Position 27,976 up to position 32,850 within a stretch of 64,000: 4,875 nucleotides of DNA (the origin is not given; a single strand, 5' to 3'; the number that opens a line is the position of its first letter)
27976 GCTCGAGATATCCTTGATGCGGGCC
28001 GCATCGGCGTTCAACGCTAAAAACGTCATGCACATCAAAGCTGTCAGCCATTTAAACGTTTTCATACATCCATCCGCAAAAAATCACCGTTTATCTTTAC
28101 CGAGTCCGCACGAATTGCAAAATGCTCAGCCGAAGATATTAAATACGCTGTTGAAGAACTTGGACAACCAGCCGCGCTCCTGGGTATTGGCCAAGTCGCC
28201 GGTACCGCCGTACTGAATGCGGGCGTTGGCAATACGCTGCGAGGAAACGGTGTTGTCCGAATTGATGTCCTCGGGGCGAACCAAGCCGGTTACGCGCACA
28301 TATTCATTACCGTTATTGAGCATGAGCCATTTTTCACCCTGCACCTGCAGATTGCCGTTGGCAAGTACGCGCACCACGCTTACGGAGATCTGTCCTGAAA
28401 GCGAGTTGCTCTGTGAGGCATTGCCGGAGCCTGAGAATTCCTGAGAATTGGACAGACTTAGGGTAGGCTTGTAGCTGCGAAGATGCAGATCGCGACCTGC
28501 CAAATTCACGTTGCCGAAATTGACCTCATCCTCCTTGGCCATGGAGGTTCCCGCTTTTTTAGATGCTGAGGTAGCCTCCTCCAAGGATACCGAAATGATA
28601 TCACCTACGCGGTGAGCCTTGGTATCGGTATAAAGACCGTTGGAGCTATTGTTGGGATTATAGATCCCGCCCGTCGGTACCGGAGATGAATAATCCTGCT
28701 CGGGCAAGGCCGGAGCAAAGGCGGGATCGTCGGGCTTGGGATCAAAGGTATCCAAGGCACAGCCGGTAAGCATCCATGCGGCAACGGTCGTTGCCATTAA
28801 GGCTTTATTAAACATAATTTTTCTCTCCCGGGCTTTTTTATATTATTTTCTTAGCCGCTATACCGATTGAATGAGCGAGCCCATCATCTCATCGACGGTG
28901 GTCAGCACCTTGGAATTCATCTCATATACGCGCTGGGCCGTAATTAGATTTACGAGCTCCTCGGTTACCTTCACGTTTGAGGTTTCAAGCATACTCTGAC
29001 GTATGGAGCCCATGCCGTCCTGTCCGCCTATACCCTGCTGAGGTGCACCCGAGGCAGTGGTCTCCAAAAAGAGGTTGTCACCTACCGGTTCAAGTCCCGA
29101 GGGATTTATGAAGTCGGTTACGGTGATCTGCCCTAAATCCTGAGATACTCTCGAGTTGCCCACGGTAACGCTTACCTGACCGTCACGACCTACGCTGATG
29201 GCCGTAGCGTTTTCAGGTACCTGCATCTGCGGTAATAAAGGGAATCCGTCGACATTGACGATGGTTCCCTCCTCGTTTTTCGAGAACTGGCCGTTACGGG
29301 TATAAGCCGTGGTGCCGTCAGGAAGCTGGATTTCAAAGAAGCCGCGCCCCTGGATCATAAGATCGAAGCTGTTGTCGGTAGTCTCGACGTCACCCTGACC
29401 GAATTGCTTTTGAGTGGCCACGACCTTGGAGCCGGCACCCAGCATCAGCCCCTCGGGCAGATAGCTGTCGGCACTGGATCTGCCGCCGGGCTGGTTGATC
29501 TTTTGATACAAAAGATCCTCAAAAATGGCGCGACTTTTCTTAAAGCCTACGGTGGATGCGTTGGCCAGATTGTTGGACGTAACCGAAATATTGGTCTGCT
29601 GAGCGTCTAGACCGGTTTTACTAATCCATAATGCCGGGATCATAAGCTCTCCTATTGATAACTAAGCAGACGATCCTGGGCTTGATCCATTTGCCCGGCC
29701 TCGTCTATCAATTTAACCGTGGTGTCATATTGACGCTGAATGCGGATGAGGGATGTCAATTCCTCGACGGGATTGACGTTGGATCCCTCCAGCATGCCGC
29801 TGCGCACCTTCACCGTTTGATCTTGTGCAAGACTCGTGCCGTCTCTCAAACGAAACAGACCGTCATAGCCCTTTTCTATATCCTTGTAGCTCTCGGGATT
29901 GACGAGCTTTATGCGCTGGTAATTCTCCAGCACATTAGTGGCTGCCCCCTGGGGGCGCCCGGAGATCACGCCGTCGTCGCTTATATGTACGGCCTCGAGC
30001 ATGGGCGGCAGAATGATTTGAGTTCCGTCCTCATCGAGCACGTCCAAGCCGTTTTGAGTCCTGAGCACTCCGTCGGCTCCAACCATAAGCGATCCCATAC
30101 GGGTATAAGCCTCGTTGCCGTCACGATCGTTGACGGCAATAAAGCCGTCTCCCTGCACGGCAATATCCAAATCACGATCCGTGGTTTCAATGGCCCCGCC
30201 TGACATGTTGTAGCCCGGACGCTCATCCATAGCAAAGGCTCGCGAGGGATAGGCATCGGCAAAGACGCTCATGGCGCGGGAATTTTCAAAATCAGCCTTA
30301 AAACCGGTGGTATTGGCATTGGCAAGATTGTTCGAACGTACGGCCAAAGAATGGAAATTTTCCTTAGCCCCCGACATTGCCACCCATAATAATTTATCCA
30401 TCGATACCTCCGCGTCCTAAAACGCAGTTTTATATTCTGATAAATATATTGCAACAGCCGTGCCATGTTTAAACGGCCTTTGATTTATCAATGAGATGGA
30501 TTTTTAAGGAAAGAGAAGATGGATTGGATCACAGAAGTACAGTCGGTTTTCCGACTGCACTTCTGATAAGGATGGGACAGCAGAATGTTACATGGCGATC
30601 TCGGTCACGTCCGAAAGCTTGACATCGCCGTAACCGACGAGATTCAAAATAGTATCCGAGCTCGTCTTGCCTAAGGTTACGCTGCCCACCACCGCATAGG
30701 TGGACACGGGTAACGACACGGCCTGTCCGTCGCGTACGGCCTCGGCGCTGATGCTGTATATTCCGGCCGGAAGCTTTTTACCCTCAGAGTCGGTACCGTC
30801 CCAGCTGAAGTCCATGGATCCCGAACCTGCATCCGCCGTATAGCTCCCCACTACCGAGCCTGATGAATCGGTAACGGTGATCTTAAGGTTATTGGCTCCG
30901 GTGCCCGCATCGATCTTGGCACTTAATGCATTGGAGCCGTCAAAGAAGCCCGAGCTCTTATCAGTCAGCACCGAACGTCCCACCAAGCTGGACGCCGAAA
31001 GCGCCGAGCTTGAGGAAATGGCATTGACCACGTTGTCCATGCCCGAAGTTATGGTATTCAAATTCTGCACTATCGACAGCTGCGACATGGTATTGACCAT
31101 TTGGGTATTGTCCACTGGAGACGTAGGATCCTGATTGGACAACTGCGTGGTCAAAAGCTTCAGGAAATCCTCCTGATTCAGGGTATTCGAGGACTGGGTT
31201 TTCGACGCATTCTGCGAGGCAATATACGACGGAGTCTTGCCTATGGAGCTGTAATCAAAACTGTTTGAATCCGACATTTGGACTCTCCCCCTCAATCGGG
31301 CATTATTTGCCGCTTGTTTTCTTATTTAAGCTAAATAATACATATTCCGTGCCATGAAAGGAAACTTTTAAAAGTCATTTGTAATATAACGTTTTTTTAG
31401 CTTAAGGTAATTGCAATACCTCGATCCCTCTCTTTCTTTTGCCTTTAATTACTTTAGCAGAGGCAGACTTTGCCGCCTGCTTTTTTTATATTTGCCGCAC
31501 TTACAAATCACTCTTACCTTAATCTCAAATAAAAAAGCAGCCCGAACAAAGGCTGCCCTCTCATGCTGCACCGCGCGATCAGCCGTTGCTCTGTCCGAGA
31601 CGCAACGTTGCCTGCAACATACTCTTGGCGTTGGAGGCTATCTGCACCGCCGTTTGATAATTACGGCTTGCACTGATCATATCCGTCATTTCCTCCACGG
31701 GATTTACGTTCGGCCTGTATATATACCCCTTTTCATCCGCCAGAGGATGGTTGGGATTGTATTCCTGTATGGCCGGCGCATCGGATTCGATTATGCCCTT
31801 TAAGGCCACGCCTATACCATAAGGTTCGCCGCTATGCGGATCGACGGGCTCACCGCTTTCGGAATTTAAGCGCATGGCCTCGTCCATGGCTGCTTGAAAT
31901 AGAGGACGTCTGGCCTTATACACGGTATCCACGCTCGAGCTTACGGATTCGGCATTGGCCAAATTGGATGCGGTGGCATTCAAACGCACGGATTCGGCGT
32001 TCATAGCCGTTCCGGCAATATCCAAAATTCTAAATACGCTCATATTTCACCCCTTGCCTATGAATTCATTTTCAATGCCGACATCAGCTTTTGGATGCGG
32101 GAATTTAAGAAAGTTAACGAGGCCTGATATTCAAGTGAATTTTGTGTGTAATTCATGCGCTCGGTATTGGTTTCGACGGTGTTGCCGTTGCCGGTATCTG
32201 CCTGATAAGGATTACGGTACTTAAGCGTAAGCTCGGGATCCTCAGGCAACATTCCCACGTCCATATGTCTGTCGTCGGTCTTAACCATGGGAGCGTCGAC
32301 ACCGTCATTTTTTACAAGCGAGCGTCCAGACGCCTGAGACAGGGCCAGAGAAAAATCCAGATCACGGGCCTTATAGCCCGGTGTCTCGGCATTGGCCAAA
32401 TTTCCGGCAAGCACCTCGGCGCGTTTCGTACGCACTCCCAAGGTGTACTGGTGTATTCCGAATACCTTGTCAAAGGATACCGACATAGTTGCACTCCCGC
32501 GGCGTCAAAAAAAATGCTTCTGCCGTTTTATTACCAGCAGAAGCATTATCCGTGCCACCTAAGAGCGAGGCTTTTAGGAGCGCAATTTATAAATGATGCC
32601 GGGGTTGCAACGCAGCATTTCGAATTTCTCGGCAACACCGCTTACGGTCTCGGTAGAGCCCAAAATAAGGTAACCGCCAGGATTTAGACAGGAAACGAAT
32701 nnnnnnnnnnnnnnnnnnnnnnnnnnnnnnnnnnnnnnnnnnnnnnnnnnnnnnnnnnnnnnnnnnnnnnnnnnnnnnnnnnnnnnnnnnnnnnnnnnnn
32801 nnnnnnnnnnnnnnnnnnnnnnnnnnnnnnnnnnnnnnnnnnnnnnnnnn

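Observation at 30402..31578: flgE is missing from its canonical position. flgD is an isolated gene flanked by a terminator, a perfect sigma54 promoter and a 15-bp hairpin.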

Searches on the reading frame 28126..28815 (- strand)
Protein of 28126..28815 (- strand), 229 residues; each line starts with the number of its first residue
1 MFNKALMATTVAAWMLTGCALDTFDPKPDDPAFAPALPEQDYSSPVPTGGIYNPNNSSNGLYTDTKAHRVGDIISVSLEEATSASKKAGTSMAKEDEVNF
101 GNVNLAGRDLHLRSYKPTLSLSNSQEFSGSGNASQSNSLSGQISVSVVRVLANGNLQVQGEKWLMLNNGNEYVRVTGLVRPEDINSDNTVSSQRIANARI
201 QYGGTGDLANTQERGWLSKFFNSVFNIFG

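Call 4: search_protein_families(library=pfam, proteins=[window:28126-28815:-])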
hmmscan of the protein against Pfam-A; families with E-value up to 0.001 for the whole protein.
window:28126-28815:- (229 aa): 1 family
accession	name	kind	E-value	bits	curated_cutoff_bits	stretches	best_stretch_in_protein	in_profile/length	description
PF02107.21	FlgH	-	3.8e-60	202.9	27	1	47-225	3-171/172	Flagellar L-ring protein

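Call 5: search_protein_families(library=ncbifam, proteins=[window:28126-28815:-])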
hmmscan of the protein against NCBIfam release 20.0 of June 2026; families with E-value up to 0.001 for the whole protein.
window:28126-28815:- (229 aa): 13 families
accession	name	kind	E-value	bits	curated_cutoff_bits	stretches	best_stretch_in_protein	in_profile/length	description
NF009338.1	PRK12698.1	equivalog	2e-83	279.6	303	1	13-225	4-215/218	flagellar basal body L-ring protein FlgH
NF001304.0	PRK00249.1-4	equivalog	1.2e-75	254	247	1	5-225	5-225/228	flagellar basal body L-ring protein FlgH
NF001301.1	PRK00249.1-1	equivalog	3.6e-70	236.1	280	1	7-223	3-224/224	flagellar basal body L-ring protein FlgH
NF001302.0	PRK00249.1-2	equivalog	2.8e-64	217.1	410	1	24-223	58-258/260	flagellar basal body L-ring protein FlgH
NF009072.1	PRK12407.1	equivalog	2e-60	204.2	323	1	10-223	7-215/220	flagellar basal body L-ring protein FlgH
NF009341.0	PRK12701.1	equivalog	1.1e-51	175.9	480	1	8-221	8-223/230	flagellar basal body L-ring protein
NF009339.0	PRK12699.1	equivalog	1e-44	152.7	375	1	9-224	23-243/246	flagellar basal body L-ring protein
NF009337.1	PRK12697.1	equivalog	1.9e-43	148.4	380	1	11-224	4-212/215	flagellar basal body L-ring protein FlgH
NF009336.0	PRK12696.1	equivalog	1.7e-42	145.6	303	1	4-225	3-236/238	flagellar basal body L-ring protein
NF009340.0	PRK12700.1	equivalog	2e-40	138.7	414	1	8-221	11-224/230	flagellar basal body L-ring protein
NF001303.0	PRK00249.1-3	equivalog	4.6e-33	114.6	288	1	4-225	4-236/238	flagellar basal body L-ring protein FlgH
NF001305.1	PRK00249.1-5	equivalog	5.1e-31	108.1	255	1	55-214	61-226/239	flagellar basal body L-ring protein FlgH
NF009429.1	PRK12788.1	equivalog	1.3e-25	90.2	380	1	12-224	9-228/231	flagellar basal body L-ring protein FlgH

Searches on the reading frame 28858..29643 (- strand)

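Call 4: search_protein_families(library=pfam, proteins=[window:28858-29643:-])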
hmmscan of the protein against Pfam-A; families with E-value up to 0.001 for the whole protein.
window:28858-29643:- (261 aa): 3 families
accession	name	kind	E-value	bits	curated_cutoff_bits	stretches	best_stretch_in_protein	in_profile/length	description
PF22692.1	LlgE_F_G_D1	-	1.6e-25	89.4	27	1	96-159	1-64/64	Flagellar hook protein FlgE/F/G D1 domain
PF06429.18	Flg_bbr_C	-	1.4e-19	69.8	23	1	215-259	1-45/46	Flagellar basal body rod FlgEFG protein C-terminal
PF00460.25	Flg_bb_rod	-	3.9e-09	36.7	20.7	1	10-35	6-31/31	Flagella basal body rod protein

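Call 5: search_protein_families(library=ncbifam, proteins=[window:28858-29643:-])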
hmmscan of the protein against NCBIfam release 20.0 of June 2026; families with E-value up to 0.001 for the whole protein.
window:28858-29643:- (261 aa): 27 families (the best 25 are shown)
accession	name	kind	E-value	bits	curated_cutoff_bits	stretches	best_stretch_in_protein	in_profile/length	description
TIGR02488.1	flgG_G_neg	equivalog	8e-109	363.1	252.75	1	4-259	1-257/259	flagellar basal-body rod protein FlgG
NF009456.0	PRK12816.1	equivalog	3.6e-84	282.5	416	1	1-257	1-259/264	flagellar basal body rod protein FlgG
TIGR03506.1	FlgEFG_subfam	subfamily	2e-74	251.4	70.25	2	4-136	2-121/351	flagellar hook-basal body complex protein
NF009278.1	PRK12636.1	equivalog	5.6e-61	206.4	350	1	2-258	2-259/263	flagellar basal body rod protein FlgG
NF004238.1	PRK05682.1-1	equivalog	1.4e-58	199.2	400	2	10-134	8-119/414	flagellar hook protein FlgE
NF004241.1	PRK05682.1-5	equivalog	1.9e-55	188.8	469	2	1-137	1-136/446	flagellar hook protein FlgE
NF004242.0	PRK05682.2-1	equivalog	5.4e-46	157.2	365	2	4-135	6-126/422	flagellar hook protein FlgE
TIGR02490.1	flgF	equivalog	2e-45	155.1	178.5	1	7-241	3-218/218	flagellar basal-body rod protein FlgF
NF004243.1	PRK05682.2-2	equivalog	1.8e-43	149.1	801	2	142-258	301-416/420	flagellar hook protein FlgE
TIGR02489.1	flgE_epsilon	equivalog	2e-42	145.7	412.85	2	1-135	1-135/719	flagellar hook protein FlgE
NF005286.1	PRK06803.1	equivalog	1.5e-41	142.9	467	2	146-261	288-402/402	flagellar hook protein FlgE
NF004240.1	PRK05682.1-4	equivalog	2e-40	139.5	472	2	7-134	5-123/443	flagellar hook protein FlgE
NF009331.1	PRK12689.1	equivalog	7.4e-37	126.9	347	1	16-259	16-246/252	flagellar basal-body rod protein FlgF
NF009332.0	PRK12690.1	equivalog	6.5e-35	120.5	288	1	17-260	17-235/239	flagellar hook-basal body complex protein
NF009279.0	PRK12637.1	equivalog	5e-34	117.8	663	2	148-258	361-470/473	flagellar hook protein FlgE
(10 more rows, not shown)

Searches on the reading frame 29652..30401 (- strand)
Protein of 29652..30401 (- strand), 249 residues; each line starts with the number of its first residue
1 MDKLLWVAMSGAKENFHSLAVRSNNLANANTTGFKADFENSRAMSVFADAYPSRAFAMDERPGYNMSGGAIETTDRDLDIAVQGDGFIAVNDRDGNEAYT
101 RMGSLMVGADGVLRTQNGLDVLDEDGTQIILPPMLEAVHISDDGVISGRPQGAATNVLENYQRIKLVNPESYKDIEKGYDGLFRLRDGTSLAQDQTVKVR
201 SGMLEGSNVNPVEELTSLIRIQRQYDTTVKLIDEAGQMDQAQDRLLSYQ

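Call 4: search_protein_families(library=pfam, proteins=[window:29652-30401:-])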
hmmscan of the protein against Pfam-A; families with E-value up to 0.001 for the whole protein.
window:29652-30401:- (249 aa): 3 families
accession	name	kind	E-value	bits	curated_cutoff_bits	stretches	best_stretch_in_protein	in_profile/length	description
PF06429.18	Flg_bbr_C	-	3.3e-16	59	23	1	200-241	1-42/46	Flagellar basal body rod FlgEFG protein C-terminal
PF22692.1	LlgE_F_G_D1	-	7.4e-15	55.3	27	1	81-147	1-63/64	Flagellar hook protein FlgE/F/G D1 domain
PF00460.25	Flg_bb_rod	-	1.1e-07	32.1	20.7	1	7-35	3-31/31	Flagella basal body rod protein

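Call 5: search_protein_families(library=ncbifam, proteins=[window:29652-30401:-])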
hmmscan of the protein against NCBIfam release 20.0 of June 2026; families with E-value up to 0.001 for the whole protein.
window:29652-30401:- (249 aa): 24 families
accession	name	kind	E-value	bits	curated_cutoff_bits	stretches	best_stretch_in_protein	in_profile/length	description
NF009280.2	PRK12640.1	subfamily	1.8e-91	306.1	210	1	1-248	1-245/246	flagellar basal body rod protein FlgF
TIGR02490.1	flgF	equivalog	4.4e-55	186.6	178.5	1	6-226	2-218/218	flagellar basal-body rod protein FlgF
TIGR03506.1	FlgEFG_subfam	subfamily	1e-48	166.9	70.25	2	4-121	2-121/351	flagellar hook-basal body complex protein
NF009332.0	PRK12690.1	equivalog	1.4e-37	129.3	288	1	6-235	6-225/239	flagellar hook-basal body complex protein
NF009331.1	PRK12689.1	equivalog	5.7e-34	117.4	347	1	4-239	4-241/252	flagellar basal-body rod protein FlgF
NF009282.1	PRK12642.1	equivalog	6.6e-33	114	242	1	1-235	1-226/239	flagellar basal-body rod protein FlgF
NF009283.0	PRK12643.1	equivalog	3.2e-31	108.9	421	1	1-194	1-190/209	flagellar basal body rod protein FlgF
NF009281.1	PRK12641.1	equivalog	1.1e-30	107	260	1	1-246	1-248/252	flagellar basal-body rod protein FlgF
TIGR02488.1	flgG_G_neg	equivalog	1.9e-30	106.3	252.75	2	66-241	79-254/259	flagellar basal-body rod protein FlgG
NF009278.1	PRK12636.1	equivalog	8.2e-25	87.8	350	1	66-234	80-250/263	flagellar basal body rod protein FlgG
NF005286.1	PRK06803.1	equivalog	7.1e-23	81.4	467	2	7-118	5-113/402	flagellar hook protein FlgE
NF009456.0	PRK12816.1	equivalog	2.8e-22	79.6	416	2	69-238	84-255/264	flagellar basal body rod protein FlgG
NF004243.1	PRK05682.2-2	equivalog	1.9e-19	70.1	801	2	7-122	9-125/420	flagellar hook protein FlgE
NF004238.1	PRK05682.1-1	equivalog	4e-19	69.2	400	1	8-120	6-120/414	flagellar hook protein FlgE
NF004242.0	PRK05682.2-1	equivalog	8.2e-18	64.4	365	1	6-118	8-124/422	flagellar hook protein FlgE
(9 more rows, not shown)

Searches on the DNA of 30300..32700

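Call 64: search_rna_families(source=window, start=30300, end=32700, threshold=evalue, max_evalue=1)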
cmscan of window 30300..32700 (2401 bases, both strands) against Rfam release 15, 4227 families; matches with E-value up to 1: 0.
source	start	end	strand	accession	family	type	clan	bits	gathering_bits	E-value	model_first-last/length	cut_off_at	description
